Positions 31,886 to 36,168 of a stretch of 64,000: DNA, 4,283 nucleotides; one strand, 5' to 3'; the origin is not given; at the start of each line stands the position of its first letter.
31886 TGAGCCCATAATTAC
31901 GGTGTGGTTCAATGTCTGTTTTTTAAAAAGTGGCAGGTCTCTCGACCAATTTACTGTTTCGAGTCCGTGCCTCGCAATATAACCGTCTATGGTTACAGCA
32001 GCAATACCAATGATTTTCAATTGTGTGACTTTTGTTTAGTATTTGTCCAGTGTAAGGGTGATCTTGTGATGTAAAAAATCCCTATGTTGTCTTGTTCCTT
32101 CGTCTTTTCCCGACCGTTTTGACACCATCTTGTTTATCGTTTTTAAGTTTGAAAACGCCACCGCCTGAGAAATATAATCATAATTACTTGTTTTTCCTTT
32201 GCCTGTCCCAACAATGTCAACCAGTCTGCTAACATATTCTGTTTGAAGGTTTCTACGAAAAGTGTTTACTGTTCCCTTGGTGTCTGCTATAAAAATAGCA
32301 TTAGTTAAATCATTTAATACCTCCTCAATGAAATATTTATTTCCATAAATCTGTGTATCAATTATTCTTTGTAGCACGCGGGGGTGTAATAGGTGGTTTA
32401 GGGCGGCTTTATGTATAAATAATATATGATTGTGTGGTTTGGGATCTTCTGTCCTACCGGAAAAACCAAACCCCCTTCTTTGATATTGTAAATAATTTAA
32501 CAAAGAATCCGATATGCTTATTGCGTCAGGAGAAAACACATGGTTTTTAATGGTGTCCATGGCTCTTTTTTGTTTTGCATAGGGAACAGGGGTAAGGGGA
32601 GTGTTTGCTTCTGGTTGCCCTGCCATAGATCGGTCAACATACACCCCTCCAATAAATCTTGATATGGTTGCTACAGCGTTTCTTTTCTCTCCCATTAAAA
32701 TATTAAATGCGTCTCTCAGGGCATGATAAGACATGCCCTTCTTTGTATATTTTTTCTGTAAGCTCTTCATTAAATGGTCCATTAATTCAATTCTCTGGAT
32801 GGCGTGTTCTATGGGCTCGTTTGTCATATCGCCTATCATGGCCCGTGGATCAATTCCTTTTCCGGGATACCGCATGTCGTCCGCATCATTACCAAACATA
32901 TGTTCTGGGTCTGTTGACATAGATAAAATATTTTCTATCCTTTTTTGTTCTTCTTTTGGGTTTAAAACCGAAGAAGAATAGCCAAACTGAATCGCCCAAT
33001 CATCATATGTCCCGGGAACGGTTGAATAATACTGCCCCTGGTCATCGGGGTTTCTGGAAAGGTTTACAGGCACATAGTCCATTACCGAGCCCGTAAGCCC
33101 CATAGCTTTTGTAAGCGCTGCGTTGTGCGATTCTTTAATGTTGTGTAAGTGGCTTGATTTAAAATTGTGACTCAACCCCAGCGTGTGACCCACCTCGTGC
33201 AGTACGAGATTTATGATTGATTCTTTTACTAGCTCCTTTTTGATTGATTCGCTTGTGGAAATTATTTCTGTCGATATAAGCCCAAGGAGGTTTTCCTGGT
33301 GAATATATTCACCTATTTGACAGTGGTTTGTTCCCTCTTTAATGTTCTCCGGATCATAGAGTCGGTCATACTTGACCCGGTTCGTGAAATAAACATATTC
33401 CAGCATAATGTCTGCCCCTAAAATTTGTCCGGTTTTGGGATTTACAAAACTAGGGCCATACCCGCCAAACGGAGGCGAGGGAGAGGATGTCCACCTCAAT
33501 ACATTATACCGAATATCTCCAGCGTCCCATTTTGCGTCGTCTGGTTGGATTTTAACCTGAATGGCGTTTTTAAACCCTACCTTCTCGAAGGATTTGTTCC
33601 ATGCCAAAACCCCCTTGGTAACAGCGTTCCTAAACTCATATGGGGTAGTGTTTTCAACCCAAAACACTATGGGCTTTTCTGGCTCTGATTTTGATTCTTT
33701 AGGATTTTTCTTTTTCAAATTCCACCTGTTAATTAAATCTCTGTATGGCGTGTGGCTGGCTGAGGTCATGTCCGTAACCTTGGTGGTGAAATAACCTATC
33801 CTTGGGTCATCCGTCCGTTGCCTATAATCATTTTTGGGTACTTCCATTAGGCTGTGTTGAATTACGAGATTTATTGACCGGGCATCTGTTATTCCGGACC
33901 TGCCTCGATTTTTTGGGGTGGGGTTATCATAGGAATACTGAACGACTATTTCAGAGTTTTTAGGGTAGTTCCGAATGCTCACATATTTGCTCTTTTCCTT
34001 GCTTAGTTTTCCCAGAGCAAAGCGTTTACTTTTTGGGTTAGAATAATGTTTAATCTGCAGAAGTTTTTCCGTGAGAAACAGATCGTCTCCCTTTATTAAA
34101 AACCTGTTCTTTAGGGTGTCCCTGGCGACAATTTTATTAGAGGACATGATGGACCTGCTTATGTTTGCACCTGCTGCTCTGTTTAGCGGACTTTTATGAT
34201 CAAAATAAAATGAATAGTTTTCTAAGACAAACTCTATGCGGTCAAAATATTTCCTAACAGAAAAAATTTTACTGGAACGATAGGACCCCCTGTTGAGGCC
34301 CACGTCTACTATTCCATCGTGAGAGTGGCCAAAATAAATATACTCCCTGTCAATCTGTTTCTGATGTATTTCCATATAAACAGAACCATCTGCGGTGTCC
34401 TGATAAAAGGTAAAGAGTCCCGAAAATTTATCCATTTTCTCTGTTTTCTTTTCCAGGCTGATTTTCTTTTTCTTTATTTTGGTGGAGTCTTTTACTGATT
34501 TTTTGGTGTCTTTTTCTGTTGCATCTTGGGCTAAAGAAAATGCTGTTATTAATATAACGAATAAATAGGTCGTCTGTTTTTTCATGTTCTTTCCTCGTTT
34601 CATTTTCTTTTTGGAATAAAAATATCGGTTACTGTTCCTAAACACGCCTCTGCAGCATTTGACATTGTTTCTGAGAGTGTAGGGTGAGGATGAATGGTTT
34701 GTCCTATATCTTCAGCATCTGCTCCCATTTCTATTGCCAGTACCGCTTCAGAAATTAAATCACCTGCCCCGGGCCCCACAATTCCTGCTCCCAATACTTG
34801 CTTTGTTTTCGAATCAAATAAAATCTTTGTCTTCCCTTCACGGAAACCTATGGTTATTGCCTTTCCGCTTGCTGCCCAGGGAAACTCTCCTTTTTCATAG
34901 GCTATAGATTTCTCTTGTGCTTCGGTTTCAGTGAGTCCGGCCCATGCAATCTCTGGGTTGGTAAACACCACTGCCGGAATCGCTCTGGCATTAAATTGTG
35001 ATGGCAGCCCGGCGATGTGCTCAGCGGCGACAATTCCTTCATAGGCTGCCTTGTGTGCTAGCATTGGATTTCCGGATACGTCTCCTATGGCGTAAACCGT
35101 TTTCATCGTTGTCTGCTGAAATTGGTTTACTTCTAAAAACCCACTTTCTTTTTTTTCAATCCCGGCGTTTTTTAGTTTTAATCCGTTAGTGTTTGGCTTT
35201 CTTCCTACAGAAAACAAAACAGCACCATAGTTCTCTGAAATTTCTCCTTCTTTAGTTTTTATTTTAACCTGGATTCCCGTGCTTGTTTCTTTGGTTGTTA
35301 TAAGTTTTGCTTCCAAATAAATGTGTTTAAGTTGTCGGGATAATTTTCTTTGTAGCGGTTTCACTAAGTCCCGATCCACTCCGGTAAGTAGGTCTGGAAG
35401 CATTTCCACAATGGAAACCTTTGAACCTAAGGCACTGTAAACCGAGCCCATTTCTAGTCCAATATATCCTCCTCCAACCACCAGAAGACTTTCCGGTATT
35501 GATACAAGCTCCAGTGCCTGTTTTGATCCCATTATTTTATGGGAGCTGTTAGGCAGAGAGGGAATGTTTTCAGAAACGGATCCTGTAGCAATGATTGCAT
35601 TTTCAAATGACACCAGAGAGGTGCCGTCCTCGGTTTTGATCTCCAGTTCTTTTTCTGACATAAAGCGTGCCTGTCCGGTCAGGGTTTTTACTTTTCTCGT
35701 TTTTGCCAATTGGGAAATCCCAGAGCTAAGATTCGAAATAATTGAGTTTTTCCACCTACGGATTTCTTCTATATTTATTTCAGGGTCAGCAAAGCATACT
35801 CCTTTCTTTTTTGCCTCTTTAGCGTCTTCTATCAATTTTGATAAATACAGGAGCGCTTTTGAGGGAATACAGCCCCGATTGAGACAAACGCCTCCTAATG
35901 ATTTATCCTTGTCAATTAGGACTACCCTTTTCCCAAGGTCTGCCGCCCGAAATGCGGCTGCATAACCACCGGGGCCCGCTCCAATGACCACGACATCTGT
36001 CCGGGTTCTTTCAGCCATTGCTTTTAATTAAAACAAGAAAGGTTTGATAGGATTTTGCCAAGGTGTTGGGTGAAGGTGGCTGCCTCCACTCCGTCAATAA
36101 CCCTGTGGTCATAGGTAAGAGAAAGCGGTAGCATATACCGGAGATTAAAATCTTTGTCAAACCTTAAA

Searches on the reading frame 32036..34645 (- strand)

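Call 42: search_protein_families(library=pfam, proteins=[window:32036-34645:-], max_evalue=0.00001)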
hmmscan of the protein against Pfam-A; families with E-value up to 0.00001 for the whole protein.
window:32036-34645:- (869 aa): 2 families
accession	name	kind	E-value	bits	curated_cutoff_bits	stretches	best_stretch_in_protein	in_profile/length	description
PF16313.11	DUF4953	-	6.4e-75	252.7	24.2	1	468-787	4-312/316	Met-zincin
PF17148.9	DUF5117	-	1.3e-22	81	27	1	139-313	20-189/189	Domain of unknown function (DUF5117)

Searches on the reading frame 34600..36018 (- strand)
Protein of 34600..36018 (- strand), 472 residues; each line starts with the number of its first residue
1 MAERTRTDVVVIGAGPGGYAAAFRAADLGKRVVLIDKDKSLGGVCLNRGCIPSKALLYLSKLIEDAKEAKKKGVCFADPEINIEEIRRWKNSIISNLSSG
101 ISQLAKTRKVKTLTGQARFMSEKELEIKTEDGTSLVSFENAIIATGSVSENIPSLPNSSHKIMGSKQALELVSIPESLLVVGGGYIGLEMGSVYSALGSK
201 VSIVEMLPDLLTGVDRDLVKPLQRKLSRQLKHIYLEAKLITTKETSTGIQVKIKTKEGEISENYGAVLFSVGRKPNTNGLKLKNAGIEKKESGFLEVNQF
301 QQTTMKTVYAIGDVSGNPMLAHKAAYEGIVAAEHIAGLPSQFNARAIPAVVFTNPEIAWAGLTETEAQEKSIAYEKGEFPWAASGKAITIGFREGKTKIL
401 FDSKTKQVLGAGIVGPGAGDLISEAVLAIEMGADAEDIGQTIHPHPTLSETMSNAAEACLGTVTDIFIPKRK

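Call 42: search_protein_families(library=pfam, proteins=[window:34600-36018:-], max_evalue=0.00001)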
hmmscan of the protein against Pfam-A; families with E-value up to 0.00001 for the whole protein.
window:34600-36018:- (472 aa): 8 families
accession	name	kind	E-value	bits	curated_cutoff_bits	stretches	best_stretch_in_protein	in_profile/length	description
PF07992.20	Pyr_redox_2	-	1.2e-61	209.2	26.1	1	8-328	2-291/291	Pyridine nucleotide-disulphide oxidoreductase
PF02852.28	Pyr_redox_dim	-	1.3e-36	125.6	25.3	1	347-455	1-109/110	Pyridine nucleotide-disulphide oxidoreductase, dimerisation domain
PF00070.33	Pyr_redox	-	1.7e-18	67.4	22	1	178-255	2-79/82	Pyridine nucleotide-disulphide oxidoreductase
PF12831.13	FAD_oxidored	-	6.1e-11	42.7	27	1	8-47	1-40/416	FAD dependent oxidoreductase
PF13738.12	Pyr_redox_3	-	1.8e-07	31.1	30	0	123-312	112-305/305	Pyridine nucleotide-disulphide oxidoreductase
PF00890.30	FAD_binding_2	-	2.8e-07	30.5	20.4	1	8-43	1-36/414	FAD binding domain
PF01134.28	GIDA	-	2.9e-07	30.3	22.1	1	8-64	1-54/391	Glucose inhibited division protein A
PF13450.12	NAD_binding_8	-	2.8e-06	28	21.9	1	11-46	1-36/68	NAD(P)-binding Rossmann-like domain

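Call 65: search_protein_families(library=ncbifam, proteins=[window:34600-36018:-], max_evalue=0.00001)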
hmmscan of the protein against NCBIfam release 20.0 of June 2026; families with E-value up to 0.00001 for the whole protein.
window:34600-36018:- (472 aa): 59 families (the best 25 are shown)
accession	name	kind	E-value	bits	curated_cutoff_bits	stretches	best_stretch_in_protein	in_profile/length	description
TIGR01350.1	lipoamide_DH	equivalog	1.9e-152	508.2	408.8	1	7-462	2-457/461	dihydrolipoyl dehydrogenase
NF004943.0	PRK06292.2-1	equivalog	1.1e-97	327.6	432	1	6-457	3-453/456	dihydrolipoyl dehydrogenase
NF003585.0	PRK05249.1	equivalog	6e-93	312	465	1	4-459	4-457/464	Si-specific NAD(P)(+) transhydrogenase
TIGR02053.1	MerA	equivalog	1.3e-92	311.3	454.45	1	8-459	2-453/465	mercury(II) reductase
NF004991.0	PRK06370.1-3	subfamily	4.4e-84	282.8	620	1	6-459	35-487/509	FAD-containing oxidoreductase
NF004947.0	PRK06292.2-5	equivalog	9.1e-81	272.1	592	1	7-456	4-455/474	dihydrolipoyl dehydrogenase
NF004776.0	PRK06116.1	equivalog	1e-80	272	480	1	7-451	5-445/450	glutathione-disulfide reductase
NF004946.0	PRK06292.2-4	subfamily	1.7e-80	271.1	634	1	7-457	4-468/487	dihydrolipoyl dehydrogenase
NF004945.0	PRK06292.2-3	equivalog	4.5e-78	263.2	494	1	7-452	4-445/457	dihydrolipoyl dehydrogenase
NF004992.0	PRK06370.1-4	equivalog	2.7e-77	260.1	629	1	5-452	3-448/459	FAD-containing oxidoreductase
NF005883.0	PRK07845.1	equivalog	7.9e-77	259.2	479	1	7-458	3-458/466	NAD(P)H-quinone dehydrogenase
NF005884.0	PRK07846.1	equivalog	2.5e-75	253.8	501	1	7-455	4-447/454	mycothione reductase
TIGR01424.1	gluta_reduc_2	equivalog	7.2e-73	245.6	606.05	1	8-452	4-442/446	glutathione-disulfide reductase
NF004944.0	PRK06292.2-2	equivalog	3.4e-71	240.3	619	1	7-457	4-450/460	dihydrolipoyl dehydrogenase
TIGR01421.1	gluta_reduc_1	equivalog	7e-69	233.2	556.15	1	7-452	3-446/450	glutathione-disulfide reductase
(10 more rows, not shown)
